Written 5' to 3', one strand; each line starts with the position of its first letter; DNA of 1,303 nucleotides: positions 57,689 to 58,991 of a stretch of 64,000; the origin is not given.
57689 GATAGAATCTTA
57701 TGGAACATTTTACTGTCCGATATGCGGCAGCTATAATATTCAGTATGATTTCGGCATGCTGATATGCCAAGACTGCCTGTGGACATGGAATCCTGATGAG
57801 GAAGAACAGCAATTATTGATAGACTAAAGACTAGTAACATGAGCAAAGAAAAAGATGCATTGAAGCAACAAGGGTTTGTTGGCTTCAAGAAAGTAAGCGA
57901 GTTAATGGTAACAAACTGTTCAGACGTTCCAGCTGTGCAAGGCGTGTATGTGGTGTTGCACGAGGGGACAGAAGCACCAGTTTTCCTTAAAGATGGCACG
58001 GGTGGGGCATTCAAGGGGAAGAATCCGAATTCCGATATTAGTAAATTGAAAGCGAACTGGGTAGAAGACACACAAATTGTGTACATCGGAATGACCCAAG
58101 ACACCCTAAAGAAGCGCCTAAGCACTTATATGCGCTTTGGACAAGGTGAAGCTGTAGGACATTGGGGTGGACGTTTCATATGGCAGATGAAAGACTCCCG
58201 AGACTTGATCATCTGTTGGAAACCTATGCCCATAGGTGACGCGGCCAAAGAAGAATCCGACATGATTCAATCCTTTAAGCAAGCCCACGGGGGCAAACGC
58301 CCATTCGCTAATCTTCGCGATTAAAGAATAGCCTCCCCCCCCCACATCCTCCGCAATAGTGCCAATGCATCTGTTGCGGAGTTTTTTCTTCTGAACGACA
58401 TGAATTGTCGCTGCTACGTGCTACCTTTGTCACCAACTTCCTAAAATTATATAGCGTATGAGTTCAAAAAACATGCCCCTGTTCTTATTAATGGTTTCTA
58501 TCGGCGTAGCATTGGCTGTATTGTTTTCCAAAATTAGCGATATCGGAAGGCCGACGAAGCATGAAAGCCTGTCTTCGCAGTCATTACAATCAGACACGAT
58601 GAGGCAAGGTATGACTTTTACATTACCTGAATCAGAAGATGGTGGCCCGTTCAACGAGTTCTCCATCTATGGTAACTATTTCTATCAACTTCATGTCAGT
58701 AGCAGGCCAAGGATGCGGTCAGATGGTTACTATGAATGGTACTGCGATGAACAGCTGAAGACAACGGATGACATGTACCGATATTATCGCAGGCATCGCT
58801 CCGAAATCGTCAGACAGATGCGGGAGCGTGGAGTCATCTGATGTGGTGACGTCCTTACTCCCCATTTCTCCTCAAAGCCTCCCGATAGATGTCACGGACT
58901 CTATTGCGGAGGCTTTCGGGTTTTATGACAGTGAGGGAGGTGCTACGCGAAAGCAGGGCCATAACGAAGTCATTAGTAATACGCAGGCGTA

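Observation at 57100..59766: AT-rich small-gene island with a duplicated zinc-ribbon mini-ORF ending on a WYL-domain regulator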

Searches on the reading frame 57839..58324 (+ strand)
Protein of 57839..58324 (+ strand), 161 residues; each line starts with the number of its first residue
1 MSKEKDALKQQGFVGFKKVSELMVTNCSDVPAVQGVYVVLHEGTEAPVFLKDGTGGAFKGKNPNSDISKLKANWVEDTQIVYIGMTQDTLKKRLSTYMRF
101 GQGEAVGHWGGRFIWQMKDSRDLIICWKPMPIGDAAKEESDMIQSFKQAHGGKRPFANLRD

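Call 5: search_protein_families(library=pfam, proteins=[window:57839-58324:+], max_evalue=0.1)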
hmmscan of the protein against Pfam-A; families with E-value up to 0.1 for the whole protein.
window:57839-58324:+ (161 aa): 1 family
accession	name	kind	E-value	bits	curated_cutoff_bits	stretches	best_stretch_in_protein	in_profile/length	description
PF01541.30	GIY-YIG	-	0.065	14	22.6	0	77-124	11-50/78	GIY-YIG catalytic domain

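Call 6: search_protein_families(library=padloc, proteins=[window:57839-58324:+], max_evalue=1)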
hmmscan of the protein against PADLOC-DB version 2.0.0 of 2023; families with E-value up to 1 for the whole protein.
window:57839-58324:+ (161 aa): 0 families

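Call 7: search_protein_families(library=ncbifam, proteins=[window:57839-58324:+], max_evalue=1)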
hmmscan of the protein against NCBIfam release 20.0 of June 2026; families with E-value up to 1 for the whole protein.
window:57839-58324:+ (161 aa): 0 families

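Call 8: search_protein_families(library=phrogs, proteins=[window:57839-58324:+], max_evalue=1)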
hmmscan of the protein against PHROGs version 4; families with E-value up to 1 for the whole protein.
window:57839-58324:+ (161 aa): 3 families
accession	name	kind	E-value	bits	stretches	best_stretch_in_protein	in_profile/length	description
phrog_1111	-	DNA, RNA and nucleotide metabolism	0.0024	18.7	1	76-98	43-64/139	endonuclease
phrog_36068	-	unknown function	0.05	12.3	1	13-97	1030-1110/1258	-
phrog_28324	-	unknown function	0.21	12.3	0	62-93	58-91/170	-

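Call 9: find_encoding_contigs(protein=window:57839-58324:+, flank=6000, max_places=8)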
Protein window:57839-58324:+ (161 aa): 23 contigs read that carry it; 5 places shown.
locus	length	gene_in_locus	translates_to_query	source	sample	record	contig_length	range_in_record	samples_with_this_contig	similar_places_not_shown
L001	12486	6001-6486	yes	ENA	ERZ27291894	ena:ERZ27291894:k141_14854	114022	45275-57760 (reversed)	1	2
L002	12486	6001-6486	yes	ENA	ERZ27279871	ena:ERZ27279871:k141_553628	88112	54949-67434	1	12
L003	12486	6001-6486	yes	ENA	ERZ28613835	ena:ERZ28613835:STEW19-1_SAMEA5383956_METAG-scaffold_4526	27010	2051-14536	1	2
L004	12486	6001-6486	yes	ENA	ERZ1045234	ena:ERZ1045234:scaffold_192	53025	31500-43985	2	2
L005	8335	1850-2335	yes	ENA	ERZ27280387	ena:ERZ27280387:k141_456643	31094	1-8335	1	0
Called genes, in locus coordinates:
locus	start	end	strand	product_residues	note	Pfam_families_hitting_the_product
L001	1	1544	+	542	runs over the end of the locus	PF00595:PDZ (weak), PF13180:PDZ_2 (weak), PF17820:PDZ_6, PF03572:Peptidase_S41, PF28547:CHD_PDZ-protease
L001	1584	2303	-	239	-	PF11967:RecO_N, PF02565:RecO_C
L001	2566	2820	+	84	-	PF01649:Ribosomal_S20p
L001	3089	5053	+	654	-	PF02518:HATPase_c, PF00204:DNA_gyraseB, PF01751:Toprim, PF00986:DNA_gyraseB_C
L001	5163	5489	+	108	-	-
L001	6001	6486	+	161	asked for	-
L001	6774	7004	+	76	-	-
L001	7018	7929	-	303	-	PF13280:WYL, PF25583:WCX (faint)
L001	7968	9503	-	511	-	PF13472:Lipase_GDSL_2, PF11288:DUF3089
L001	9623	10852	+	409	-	PF13740:ACT_6, PF21086:ACT_PSP_2 (weak), PF00702:Hydrolase, PF06888:Put_Phosphatase (weak), PF12710:HAD, PF08282:Hydrolase_3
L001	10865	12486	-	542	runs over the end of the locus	PF02872:5_nucleotid_C, PF00149:Metallophos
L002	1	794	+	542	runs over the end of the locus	PF00595:PDZ (weak), PF13180:PDZ_2, PF17820:PDZ_6, PF03572:Peptidase_S41, PF28547:CHD_PDZ-protease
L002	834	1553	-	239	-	PF11967:RecO_N, PF02565:RecO_C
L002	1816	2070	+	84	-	PF01649:Ribosomal_S20p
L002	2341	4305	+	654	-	PF02518:HATPase_c, PF00204:DNA_gyraseB, PF01751:Toprim, PF00986:DNA_gyraseB_C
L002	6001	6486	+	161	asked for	-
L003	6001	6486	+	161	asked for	-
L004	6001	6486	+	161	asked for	-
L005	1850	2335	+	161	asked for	-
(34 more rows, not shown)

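Call 10: find_homologous_proteins(query=window:57839-58321:+, max_evalue=0.001)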
Query window:57839-58321:+ (161 aa): 190 proteins with E <= 0.001 among 199 candidates; the best 120 are listed.
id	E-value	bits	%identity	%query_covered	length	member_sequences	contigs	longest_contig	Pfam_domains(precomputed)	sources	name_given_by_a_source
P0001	1.7e-101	354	96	100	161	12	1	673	-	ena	-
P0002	1.6e-81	290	78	100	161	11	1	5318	-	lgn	-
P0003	6.1e-81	288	78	100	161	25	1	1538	-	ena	-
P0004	1.3e-80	287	79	96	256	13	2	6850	-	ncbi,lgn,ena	-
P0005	6.0e-80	284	78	100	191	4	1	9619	-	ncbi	-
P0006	2.1e-79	283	76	100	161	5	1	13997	-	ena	-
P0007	9.6e-79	281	75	100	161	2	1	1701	-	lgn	-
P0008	3.0e-78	279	77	96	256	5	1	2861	-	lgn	-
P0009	8.3e-78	278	76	99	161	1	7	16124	-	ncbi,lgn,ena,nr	ncbi:MAG: hypothetical protein J6W75_13945 [Bacteroidaceae bacterium]|nr:hypothetical protein [Bacte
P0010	8.8e-78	277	75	96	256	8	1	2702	-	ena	-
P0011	5.9e-74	265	73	96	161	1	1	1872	-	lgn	-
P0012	9.1e-65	235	65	96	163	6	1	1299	-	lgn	-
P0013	3.4e-57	210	61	96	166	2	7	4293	-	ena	-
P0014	1.9e-55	205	57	99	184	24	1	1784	-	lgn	-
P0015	9.0e-55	203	56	99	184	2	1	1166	-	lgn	-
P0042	7.3e-49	183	56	99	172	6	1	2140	PF01541.31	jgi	jgi:hypothetical protein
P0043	1.3e-48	183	54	94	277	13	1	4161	-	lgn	-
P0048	9.1e-48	180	51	96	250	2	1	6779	-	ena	-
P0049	1.3e-47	179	55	96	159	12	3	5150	PF01541.31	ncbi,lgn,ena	-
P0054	5.2e-47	177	53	99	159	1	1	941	PF01541.31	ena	-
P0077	6.3e-43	164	51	100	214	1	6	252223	-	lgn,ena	-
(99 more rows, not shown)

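Call 15: find_related_loci(query=A1, collection=genome_contigs, flank=6000)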
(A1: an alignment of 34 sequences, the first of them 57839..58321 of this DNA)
Query A1 (161 aa) in genome_contigs; peptide patterns used: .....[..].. (x = any residue, [..] = any of these).
250 stretches matched a pattern; 248 encode a relative of the query (tblastn E <= 1e-3); the best 80 are kept; 80 distinct loci.
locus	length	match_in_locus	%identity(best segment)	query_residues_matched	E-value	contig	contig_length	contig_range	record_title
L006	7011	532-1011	76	1-160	7e-84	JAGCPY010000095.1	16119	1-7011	MAG: Bacteroidaceae bacterium isolate RGIG10016 Yak_Reticulum-5__c960171, whole genome shotgun sequence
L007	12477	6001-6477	58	8-161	6e-59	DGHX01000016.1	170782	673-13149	MAG TPA_asm: Prevotella sp. UBA3837 UBA3837_contig_2877, whole genome shotgun sequence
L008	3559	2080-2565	56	5-161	2e-58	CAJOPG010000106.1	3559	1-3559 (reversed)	Paludibacteraceae bacterium isolate Rumen_Coassembly_mag_255 genome assembly, contig: k87_15151014, whole genome shotgun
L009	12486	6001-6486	56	5-161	1e-57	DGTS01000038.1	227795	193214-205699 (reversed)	MAG TPA_asm: Prevotella sp. UBA4330 UBA4330_contig_208, whole genome shotgun sequence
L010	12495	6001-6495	54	1-161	1e-57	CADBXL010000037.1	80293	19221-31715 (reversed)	MAG: uncultured Bacteroidales bacterium isolate RUG14400 genome assembly, contig: RUG14400_asm_37, whole genome shotgun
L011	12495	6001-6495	54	1-161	5e-57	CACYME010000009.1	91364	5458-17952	MAG: uncultured Prevotellaceae bacterium isolate RUG12065 genome assembly, contig: RUG12065_asm_9, whole genome shotgun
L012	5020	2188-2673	55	5-161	4e-57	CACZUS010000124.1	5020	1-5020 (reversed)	MAG: uncultured Bacteroidales bacterium isolate RUG12969 genome assembly, contig: RUG12969_asm_124, whole genome shotgun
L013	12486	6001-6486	56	5-161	1e-56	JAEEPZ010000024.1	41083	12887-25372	MAG: Prevotella sp. isolate Tb.RUG.323 NODE_2946_length_41083_cov_2.250757, whole genome shotgun sequence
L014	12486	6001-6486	54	5-161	3e-55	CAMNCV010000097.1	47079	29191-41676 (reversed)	MAG: uncultured Prevotellaceae bacterium isolate SRR873599_bin.37_metaWRAP_v1.3_MAG genome assembly, contig: ERZ1756080.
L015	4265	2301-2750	57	11-161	2e-55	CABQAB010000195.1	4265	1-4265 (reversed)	MAG TPA_asm: uncultured Bacteroidales bacterium isolate MGYG-HGUT-00393 genome assembly, contig: GUT_GENOME008718_195, w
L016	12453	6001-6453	53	8-159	1e-54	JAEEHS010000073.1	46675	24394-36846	MAG: Bacteroidales bacterium isolate Tb.RUG.128 k141_10378487_flag=0_multi=23.0510_len=46675, whole genome shotgun seque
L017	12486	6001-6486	53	5-161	4e-54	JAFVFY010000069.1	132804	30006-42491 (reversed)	MAG: Prevotella sp. isolate RGIG5135 Sheep_Abomasum-1__c461, whole genome shotgun sequence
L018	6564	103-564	55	12-161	1e-53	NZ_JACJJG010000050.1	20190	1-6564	Marseilla massiliensis strain An824 An824_NODE_50_length_20190_cov_21.2346, whole genome shotgun sequence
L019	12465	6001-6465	51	6-161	2e-52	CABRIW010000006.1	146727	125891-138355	MAG TPA_asm: uncultured Barnesiella sp. isolate MGYG-HGUT-01604 genome assembly, contig: GUT_GENOME097987_6, whole genom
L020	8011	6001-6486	51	1-161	2e-51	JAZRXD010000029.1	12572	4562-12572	MAG: Bacteroidales bacterium isolate T1900044951_TA20190004.MAGScoT_cleanbin_000016 SGB_3662_k141_1557036, whole genome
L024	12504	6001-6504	53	8-161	6e-51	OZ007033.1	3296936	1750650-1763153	MAG: uncultured Bacteroidales bacterium isolate metabat2_pooled_hifiasm.1162 MAG genome assembly, chromosome: 1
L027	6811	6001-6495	49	1-161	1e-49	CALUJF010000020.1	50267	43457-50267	MAG: uncultured Phocaeicola sp. isolate BRZ_FN__bin33 genome assembly, contig: BRZ_FN__NODE_730_length_50267_cov_19.9462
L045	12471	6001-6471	50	8-161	8e-47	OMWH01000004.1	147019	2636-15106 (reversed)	uncultured Prevotellaceae bacterium isolate RUG037 genome assembly, contig: scaffold_76, whole genome shotgun sequence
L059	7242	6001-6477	48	6-161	9e-45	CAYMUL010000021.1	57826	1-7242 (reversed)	MAG TPA_asm: uncultured Ignavibacteriaceae bacterium isolate SRP323723_co1_87 genome assembly, contig: NODE_461_length_5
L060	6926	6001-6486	48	1-159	9e-45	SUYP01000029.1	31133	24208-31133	MAG: Bacteroidales bacterium isolate SIG153 NODE_6819_length_31133_cov_13.384184, whole genome shotgun sequence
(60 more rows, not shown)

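Call 27: predict_structure(alignment_id=A1)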
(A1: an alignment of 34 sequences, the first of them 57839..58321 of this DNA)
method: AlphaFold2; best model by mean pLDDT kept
length: 161 residues; sequences in the alignment: 34
mean_pLDDT: 94.4   pTM: 0.90
mean pLDDT of the five models: 94.4, 94.3, 93.6, 91.7, 89.5
residues with pLDDT >= 90: 139; 70-90: 20; 50-70: 2; < 50: 0
segments of 3 or more residues with pLDDT < 50: none
pLDDT, mean of each block of 10 residues (from residue 1): 87 98 97 98 92 91 95 95 97 97 87 96 98 96 97 93 62
secondary structure, 60 per line:
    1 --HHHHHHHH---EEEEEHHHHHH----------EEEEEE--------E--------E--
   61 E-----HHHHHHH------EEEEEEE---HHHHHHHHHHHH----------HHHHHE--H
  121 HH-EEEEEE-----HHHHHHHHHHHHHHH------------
elements in order: H3-10 E14-18 H19-24 E35-40 H67-73 E80-86 H90-101 H112-116 E124-129 H135-149

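Call 31: search_protein_families(library=pfam, proteins=[L009:4483-5979:+, L009:6562-7137:+, L027:5684-5998:+, L060:4471-4752:+, L059:6485-7180:+, L045:4657-5844:+, L017:4367-5830:+, L019:4601-5395:+, L011:5684-6004:+, L024:4742-5218:+], max_evalue=0.01)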
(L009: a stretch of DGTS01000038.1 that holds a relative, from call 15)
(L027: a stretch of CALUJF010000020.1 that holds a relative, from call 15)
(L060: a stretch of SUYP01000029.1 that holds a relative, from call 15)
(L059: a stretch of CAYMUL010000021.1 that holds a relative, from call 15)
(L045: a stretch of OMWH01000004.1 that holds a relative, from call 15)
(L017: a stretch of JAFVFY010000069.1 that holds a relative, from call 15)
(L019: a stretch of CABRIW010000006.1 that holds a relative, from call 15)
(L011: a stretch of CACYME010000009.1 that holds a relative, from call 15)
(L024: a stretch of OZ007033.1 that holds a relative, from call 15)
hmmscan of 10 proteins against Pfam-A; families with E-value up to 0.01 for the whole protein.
L009:4483-5979:+ (498 aa): 1 family
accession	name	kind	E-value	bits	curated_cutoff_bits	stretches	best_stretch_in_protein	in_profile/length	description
PF02384.22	N6_Mtase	-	1.6e-08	34.7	20.4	1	52-200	170-304/311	N-6 DNA Methylase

L009:6562-7137:+ (191 aa): 0 families

L027:5684-5998:+ (104 aa): 0 families

L060:4471-4752:+ (93 aa): 0 families

L059:6485-7180:+ (231 aa): 3 families
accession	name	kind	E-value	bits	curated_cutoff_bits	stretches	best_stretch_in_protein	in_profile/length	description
PF04471.18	Mrr_cat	-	7.9e-18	65.1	21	1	1-99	4-104/115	Restriction endonuclease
PF22722.2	NA-iREase1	-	5e-05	23.7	27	1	12-96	7-91/106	NACHT-associated inactive Restriction Endonuclease 1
PF13156.12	Mrr_cat_2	-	0.0013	19.1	22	1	18-79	18-80/127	Restriction endonuclease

L045:4657-5844:+ (395 aa): 2 families
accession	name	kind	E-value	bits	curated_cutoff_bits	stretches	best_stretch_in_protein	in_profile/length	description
PF06250.17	YhcG_C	-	1.3e-35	123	32.5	1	216-369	3-151/157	YhcG PDDEXK nuclease domain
PF17761.7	DUF1016_N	-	3.1e-23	82.8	32.8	1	14-186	2-132/137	DUF1016 N-terminal domain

L017:4367-5830:+ (487 aa): 3 families
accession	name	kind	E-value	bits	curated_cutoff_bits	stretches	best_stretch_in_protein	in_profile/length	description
PF13749.12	HATPase_c_4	-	9.8e-23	80.4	26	1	301-386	3-89/89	Putative ATP-dependent DNA helicase recG C-terminal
PF04326.19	SLFN_AlbA_2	-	6.9e-15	56.1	25.3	1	14-128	1-117/118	Schlafen, AlbA_2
PF21247.3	Fic-like_C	-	0.00017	21.8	27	1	437-481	17-61/64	Filamentation induced by cAMP protein Fic-like, C-terminal domain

L019:4601-5395:+ (264 aa): 0 families

L011:5684-6004:+ (106 aa): 0 families

L024:4742-5218:+ (158 aa): 0 families

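Call 39: search_solved_structures(query=A1, max_evalue=10, show_alignments=2)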
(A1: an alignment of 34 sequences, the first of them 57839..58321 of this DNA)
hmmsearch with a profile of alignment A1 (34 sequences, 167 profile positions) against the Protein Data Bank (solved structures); distinct sequences matched with E-value up to 10: 1.
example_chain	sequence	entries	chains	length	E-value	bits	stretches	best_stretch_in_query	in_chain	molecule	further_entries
1ckv_A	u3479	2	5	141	0.59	13.3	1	13-75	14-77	PROTEIN (PROTEIN B) | Methane monooxygenase regulatory protein B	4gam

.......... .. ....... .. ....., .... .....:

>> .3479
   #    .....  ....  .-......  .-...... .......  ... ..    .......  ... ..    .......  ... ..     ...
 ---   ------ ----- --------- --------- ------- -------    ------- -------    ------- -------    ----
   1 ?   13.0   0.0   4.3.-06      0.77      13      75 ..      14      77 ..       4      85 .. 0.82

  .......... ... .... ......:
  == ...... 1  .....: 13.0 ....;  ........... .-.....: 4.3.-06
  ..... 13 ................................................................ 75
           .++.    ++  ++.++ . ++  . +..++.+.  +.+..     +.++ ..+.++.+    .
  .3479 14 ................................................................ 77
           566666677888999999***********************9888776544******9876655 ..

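Call 42: search_protein_families(library=pfam, proteins=[P0004, P0043, P0048, P0077], max_evalue=0.001)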
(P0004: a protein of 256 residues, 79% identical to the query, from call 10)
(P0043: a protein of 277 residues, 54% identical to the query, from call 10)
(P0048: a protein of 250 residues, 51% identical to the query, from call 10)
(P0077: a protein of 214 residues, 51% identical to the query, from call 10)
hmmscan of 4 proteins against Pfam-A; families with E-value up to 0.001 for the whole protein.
P0004 (256 aa): 0 families

P0043 (277 aa): 0 families

P0048 (250 aa): 0 families

P0077 (214 aa): 0 families

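Call 49: find_related_loci(query=A1, collection=viral_contigs, flank=5000)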
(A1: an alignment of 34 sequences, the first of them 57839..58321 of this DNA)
Query A1 (161 aa) in viral_contigs; peptide patterns used: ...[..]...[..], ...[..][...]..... (x = any residue, [..] = any of these).
6 stretches matched a pattern; 1 encode a relative of the query (tblastn E <= 1e-3); 1 distinct loci.
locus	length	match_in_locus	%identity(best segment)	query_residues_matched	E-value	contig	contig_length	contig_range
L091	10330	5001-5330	42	47-158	3e-29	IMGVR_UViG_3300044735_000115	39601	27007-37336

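Call 116: search_protein_families(library=pfam, proteins=[L101:3673-4047:+, L101:4037-4819:+, L101:3305-3493:+, L101:5715-6485:+, L099:3653-3874:+], max_evalue=0.05)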
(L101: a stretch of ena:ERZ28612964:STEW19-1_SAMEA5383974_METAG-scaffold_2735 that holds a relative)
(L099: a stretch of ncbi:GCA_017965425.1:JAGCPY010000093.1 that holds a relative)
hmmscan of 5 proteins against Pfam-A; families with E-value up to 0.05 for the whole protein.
L101:3673-4047:+ (124 aa): 0 families

L101:4037-4819:+ (260 aa): 0 families

L101:3305-3493:+ (62 aa): 0 families

L101:5715-6485:+ (256 aa): 0 families

L099:3653-3874:+ (73 aa): 1 family
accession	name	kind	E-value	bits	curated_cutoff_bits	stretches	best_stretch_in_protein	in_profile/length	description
PF13361.12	UvrD_C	-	0.01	15.7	25.6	1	13-65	130-182/350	UvrD-like helicase C-terminal domain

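Call 118: fold_search(model_id=the predicted structure, library=viral)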
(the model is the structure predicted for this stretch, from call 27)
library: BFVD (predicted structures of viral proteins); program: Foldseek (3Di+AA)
matches with E <= 10: 157; with E <= 0.001: 0
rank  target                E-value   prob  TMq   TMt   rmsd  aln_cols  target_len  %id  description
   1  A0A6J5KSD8            2.1e-03  1.00  0.50  0.42   7.0       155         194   15  Uncharacterized protein [uncultured Caudovirales phage]
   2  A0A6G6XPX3            3.8e-03  0.87  0.36  0.19  14.2       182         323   16  (no name in the UniProt tables at hand)
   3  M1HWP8                1.3e-02  0.80  0.38  0.24  14.5       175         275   14  (no name in the UniProt tables at hand)
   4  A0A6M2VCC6            3.3e-02  0.99  0.49  0.30   4.8       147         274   13  (no name in the UniProt tables at hand)
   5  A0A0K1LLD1            7.5e-02  0.90  0.34  0.33   4.7       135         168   13  Endonuclease [Rhodobacter phage RcTitan]
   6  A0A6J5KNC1            1.6e-01  0.72  0.46  0.55   4.4       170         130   14  GIY-YIG domain-containing protein [uncultured Caudovirales phage]
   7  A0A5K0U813            1.8e-01  0.08  0.18  0.10  13.7       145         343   13  Competence protein ComEA [Yasminevirus sp. GU-2018]
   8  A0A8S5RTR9            3.1e-01  0.28  0.31  0.23   5.2       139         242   13  (no name in the UniProt tables at hand)
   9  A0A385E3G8            3.1e-01  0.07  0.22  0.16  12.7       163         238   13  (no name in the UniProt tables at hand)
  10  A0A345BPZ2            3.9e-01  0.51  0.44  0.25   4.5       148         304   10  (no name in the UniProt tables at hand)
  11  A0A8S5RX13            5.4e-01  0.15  0.20  0.13   6.7        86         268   21  GIY-YIG domain-containing protein [Siphoviridae sp. ctEJG5]
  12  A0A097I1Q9            6.6e-01  0.07  0.21  0.08  16.4       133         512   12  (no name in the UniProt tables at hand)
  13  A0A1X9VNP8            1.0e+00  0.05  0.23  0.14  12.1       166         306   11  GIY-YIG domain-containing protein [Mimivirus AB-566-O17]
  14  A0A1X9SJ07            1.0e+00  0.03  0.17  0.18  14.0       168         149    9  Prohead protease [Staphylococcus phage qdsa002]
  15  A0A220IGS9            1.1e+00  0.02  0.16  0.10  15.4       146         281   10  Capsid protein [Giant panda circovirus 2]
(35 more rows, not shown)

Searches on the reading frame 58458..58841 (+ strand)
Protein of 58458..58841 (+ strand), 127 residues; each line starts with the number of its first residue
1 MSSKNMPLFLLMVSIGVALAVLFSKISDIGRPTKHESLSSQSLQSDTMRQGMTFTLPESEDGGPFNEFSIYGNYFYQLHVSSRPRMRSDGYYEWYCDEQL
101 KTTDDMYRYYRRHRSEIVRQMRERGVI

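Call 5: search_protein_families(library=pfam, proteins=[window:58458-58841:+], max_evalue=0.1)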
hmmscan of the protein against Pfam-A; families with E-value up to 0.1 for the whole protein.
window:58458-58841:+ (127 aa): 0 families

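Call 6: search_protein_families(library=padloc, proteins=[window:58458-58841:+], max_evalue=1)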
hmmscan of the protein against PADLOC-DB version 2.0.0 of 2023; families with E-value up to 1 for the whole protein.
window:58458-58841:+ (127 aa): 0 families

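Call 7: search_protein_families(library=ncbifam, proteins=[window:58458-58841:+], max_evalue=1)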
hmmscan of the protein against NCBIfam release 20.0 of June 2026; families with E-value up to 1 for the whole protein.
window:58458-58841:+ (127 aa): 0 families

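Call 8: search_protein_families(library=phrogs, proteins=[window:58458-58841:+], max_evalue=1)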
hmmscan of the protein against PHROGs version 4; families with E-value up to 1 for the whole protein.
window:58458-58841:+ (127 aa): 1 family
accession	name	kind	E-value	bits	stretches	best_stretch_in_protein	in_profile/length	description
phrog_32421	-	unknown function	0.45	11.8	1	68-108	34-73/82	-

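Call 116: search_protein_families(library=pfam, proteins=[L101:3673-4047:+, L101:4037-4819:+, L101:3305-3493:+, L101:5715-6485:+, L099:3653-3874:+], max_evalue=0.05)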
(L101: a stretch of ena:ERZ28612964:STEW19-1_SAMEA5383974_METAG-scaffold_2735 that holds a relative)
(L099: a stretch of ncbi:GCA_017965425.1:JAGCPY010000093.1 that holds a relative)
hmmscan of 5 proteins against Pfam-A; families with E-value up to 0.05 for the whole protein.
L101:3673-4047:+ (124 aa): 0 families

L101:4037-4819:+ (260 aa): 0 families

L101:3305-3493:+ (62 aa): 0 families

L101:5715-6485:+ (256 aa): 0 families

L099:3653-3874:+ (73 aa): 1 family
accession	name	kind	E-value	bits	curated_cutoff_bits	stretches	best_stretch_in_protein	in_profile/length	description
PF13361.12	UvrD_C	-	0.01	15.7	25.6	1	13-65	130-182/350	UvrD-like helicase C-terminal domain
